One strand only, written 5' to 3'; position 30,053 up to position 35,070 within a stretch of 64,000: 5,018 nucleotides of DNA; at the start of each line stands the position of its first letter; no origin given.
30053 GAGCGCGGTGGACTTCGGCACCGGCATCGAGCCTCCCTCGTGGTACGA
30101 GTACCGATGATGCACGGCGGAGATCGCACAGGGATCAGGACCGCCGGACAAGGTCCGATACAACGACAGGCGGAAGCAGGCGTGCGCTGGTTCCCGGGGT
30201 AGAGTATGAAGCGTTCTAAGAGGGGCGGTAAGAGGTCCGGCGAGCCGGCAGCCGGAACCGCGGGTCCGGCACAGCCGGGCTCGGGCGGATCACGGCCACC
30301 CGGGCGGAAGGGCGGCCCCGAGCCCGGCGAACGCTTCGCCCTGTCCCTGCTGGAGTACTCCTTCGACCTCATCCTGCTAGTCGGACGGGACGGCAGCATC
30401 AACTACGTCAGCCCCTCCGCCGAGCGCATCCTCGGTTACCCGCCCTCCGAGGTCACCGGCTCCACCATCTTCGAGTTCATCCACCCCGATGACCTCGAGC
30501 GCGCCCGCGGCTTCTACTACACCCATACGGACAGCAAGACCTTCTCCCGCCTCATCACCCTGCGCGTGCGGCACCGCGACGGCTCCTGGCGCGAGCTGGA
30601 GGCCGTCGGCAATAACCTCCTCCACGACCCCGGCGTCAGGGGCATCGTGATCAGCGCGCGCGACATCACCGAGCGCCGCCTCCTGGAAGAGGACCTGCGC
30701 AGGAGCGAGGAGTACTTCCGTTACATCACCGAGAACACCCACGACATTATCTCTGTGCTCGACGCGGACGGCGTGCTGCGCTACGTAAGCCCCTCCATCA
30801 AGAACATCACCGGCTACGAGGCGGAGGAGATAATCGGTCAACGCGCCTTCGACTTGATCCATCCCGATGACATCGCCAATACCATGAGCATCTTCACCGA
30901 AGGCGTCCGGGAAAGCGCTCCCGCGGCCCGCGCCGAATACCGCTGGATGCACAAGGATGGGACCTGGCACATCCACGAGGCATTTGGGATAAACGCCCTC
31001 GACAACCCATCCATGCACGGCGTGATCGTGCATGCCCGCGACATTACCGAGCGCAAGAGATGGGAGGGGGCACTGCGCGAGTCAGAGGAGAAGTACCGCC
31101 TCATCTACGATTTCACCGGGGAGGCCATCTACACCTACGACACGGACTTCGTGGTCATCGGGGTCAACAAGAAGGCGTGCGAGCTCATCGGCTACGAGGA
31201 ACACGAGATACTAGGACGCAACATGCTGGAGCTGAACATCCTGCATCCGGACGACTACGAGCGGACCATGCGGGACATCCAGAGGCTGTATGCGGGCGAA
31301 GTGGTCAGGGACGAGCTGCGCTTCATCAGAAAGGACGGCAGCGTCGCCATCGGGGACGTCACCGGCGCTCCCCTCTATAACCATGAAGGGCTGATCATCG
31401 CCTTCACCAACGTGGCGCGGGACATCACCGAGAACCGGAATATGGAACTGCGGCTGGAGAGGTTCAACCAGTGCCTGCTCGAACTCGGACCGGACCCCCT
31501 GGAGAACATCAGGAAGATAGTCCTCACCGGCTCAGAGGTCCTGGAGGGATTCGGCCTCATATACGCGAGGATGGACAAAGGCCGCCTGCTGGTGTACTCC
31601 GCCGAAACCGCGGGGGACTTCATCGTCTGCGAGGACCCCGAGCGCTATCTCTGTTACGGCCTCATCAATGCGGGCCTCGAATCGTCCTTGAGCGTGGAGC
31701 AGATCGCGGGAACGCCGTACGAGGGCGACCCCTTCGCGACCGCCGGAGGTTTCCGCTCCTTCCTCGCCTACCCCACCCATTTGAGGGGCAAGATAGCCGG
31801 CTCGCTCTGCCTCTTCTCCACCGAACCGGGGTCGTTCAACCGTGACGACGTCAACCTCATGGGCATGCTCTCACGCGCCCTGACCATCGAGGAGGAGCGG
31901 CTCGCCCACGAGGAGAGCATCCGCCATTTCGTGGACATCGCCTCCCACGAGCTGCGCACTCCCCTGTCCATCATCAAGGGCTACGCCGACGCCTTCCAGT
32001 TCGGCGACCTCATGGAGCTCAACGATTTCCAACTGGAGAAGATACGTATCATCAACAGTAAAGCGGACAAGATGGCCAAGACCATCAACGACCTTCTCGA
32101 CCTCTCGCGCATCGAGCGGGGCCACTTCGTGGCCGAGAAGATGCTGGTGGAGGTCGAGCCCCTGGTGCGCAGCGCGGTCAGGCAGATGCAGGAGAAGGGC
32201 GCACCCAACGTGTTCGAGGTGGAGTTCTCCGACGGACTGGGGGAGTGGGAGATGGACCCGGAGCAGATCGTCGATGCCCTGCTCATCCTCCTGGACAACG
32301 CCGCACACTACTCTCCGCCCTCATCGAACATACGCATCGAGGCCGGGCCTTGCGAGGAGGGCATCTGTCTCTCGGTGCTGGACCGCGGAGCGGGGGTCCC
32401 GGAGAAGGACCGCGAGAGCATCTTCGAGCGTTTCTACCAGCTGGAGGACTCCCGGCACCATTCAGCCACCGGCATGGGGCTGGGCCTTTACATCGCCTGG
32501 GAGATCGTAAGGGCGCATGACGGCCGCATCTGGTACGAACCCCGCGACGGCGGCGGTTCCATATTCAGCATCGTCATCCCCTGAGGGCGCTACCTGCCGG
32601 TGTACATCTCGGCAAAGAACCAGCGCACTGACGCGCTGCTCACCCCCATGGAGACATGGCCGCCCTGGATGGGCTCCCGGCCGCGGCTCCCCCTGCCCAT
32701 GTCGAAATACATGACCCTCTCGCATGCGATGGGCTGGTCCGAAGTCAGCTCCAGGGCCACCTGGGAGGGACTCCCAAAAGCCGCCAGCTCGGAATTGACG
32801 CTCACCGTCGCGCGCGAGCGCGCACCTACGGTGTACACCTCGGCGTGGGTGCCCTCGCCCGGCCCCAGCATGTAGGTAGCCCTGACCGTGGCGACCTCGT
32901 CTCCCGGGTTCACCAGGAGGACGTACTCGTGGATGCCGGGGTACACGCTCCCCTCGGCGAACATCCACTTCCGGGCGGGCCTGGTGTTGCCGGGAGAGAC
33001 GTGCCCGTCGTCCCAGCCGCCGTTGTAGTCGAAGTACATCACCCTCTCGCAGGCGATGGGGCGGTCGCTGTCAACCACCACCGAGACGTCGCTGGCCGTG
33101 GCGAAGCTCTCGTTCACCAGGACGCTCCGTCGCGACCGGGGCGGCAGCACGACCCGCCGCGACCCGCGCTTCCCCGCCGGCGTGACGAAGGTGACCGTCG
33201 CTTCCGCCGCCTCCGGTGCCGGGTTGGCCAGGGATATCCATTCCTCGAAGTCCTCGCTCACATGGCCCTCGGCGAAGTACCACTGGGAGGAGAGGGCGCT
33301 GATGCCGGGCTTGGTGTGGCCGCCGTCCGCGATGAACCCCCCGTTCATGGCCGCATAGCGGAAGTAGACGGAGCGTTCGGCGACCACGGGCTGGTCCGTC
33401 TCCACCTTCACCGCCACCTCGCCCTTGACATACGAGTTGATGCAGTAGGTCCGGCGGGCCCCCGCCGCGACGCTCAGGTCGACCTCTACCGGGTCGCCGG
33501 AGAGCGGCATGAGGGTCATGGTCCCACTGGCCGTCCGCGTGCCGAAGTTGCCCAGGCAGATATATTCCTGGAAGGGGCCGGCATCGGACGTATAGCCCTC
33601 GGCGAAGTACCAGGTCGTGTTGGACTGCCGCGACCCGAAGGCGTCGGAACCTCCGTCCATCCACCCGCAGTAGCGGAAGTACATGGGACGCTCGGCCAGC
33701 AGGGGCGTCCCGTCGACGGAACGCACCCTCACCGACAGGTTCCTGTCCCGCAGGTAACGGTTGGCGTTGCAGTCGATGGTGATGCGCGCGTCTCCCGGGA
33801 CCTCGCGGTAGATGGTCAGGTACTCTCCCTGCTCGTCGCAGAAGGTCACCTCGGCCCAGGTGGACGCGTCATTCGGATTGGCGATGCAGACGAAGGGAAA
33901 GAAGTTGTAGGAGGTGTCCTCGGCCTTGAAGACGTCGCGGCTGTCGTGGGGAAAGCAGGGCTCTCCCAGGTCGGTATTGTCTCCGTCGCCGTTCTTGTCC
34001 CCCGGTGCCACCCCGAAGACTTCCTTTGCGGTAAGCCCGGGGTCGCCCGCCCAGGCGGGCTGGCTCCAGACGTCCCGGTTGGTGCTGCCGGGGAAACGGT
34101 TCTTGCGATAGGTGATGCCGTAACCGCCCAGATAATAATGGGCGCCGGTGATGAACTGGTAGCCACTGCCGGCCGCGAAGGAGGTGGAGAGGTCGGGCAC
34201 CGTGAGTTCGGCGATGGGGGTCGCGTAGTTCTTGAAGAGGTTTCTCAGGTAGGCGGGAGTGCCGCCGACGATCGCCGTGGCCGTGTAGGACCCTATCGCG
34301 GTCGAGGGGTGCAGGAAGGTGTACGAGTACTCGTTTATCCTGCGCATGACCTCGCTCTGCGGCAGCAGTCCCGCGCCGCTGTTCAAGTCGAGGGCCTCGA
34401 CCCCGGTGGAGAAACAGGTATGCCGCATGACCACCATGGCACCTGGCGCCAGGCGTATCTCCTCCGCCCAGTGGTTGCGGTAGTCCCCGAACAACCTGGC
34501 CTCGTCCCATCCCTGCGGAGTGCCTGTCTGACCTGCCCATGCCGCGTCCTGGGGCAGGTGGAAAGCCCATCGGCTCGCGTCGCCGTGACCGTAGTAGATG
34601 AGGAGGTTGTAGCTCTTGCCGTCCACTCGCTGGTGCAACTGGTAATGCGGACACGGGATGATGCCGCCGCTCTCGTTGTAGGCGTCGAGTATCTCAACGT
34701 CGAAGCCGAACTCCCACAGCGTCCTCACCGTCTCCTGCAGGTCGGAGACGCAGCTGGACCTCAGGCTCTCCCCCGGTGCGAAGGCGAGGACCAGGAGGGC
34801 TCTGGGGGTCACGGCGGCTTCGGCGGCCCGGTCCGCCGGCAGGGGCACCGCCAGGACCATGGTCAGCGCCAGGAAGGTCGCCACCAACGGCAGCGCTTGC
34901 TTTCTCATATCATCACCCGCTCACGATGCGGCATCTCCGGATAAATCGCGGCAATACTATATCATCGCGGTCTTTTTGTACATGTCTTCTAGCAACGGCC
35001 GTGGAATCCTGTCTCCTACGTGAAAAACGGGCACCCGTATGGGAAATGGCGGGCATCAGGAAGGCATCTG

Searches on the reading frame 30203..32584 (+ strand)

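Call 16: search_protein_families(library=pfam, proteins=[window:30203-32584:+], max_evalue=0.001)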
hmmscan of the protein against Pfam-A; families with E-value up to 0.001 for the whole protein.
window:30203-32584:+ (793 aa): 10 families
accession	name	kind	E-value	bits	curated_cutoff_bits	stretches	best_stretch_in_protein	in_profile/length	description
PF08447.18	PAS_3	-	2e-42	143.8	25.6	3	194-262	3-72/89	PAS fold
PF08448.16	PAS_4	-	2.9e-39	134.1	23.1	3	307-412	6-109/110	PAS fold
PF00989.32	PAS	-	4.5e-38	130.2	22.6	3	55-155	12-113/113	PAS fold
PF13426.13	PAS_9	-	1.5e-35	122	27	3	307-410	2-103/103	PAS domain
PF02518.31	HATPase_c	-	2.6e-22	79.8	26.4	1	685-793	2-108/111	Histidine kinase-, DNA gyrase B-, and HSP90-like ATPase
PF13188.13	PAS_8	-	5.1e-16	58.4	21.8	1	296-352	1-55/65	PAS domain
PF00512.31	HisKA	-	7.2e-15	55.2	26.9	1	574-640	3-66/66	His Kinase A (phospho-acceptor) domain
PF14598.12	PAS_11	-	5.6e-07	30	25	0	63-129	11-76/109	PAS domain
PF01590.32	GAF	-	2.6e-05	25.2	22.4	1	511-561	81-130/133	GAF domain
PF13185.12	GAF_2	-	0.00044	20.9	28.6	0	450-560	22-131/136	GAF domain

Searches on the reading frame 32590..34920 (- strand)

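Call 16: search_protein_families(library=pfam, proteins=[window:32590-34920:-], max_evalue=0.001)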
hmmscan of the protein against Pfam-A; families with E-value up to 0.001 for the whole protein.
window:32590-34920:- (776 aa): 1 family
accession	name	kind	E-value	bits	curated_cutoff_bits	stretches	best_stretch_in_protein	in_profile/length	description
PF18986.5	DUF5719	-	2.9e-09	36.9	26.2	0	549-619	55-128/319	Family of unknown function (DUF5719)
